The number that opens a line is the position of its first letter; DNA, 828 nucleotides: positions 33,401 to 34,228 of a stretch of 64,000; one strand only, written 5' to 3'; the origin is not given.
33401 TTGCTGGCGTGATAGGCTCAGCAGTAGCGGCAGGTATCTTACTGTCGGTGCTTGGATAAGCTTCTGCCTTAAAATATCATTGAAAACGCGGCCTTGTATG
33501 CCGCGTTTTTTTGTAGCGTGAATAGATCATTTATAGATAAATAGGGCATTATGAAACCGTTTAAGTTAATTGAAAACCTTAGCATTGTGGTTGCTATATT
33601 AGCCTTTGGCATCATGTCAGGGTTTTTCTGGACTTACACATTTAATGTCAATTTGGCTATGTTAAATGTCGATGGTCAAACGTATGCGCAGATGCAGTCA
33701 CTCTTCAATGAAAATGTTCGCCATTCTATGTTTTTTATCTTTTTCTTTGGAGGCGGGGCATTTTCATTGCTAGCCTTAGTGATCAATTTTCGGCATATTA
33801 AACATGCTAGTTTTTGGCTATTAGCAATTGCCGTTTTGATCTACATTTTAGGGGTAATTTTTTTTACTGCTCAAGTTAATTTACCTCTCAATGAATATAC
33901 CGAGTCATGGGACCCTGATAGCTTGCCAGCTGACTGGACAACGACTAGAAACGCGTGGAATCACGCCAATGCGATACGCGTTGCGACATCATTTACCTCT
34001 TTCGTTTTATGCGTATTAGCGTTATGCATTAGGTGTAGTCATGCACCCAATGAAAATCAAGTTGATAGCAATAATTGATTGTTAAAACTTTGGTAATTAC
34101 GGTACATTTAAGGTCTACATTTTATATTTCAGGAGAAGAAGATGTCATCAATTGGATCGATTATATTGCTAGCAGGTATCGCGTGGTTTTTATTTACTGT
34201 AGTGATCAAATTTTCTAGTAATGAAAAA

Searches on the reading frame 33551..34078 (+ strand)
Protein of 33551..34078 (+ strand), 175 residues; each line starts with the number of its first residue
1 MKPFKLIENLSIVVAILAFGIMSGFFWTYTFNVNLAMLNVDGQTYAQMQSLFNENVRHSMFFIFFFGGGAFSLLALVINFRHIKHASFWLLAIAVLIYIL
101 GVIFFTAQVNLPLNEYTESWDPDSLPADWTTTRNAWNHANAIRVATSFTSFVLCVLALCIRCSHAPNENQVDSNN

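Call 42: search_protein_families(library=ncbifam, proteins=[window:33551-34078:+], max_evalue=1e-10)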
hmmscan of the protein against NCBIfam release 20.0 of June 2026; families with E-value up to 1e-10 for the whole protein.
window:33551-34078:+ (175 aa): 1 family
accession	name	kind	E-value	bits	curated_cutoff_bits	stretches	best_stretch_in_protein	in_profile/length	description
NF050162.1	chryseo_ChrI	equivalog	8e-14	51.9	275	1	7-161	4-159/162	chryseobasin maturation helper ChrI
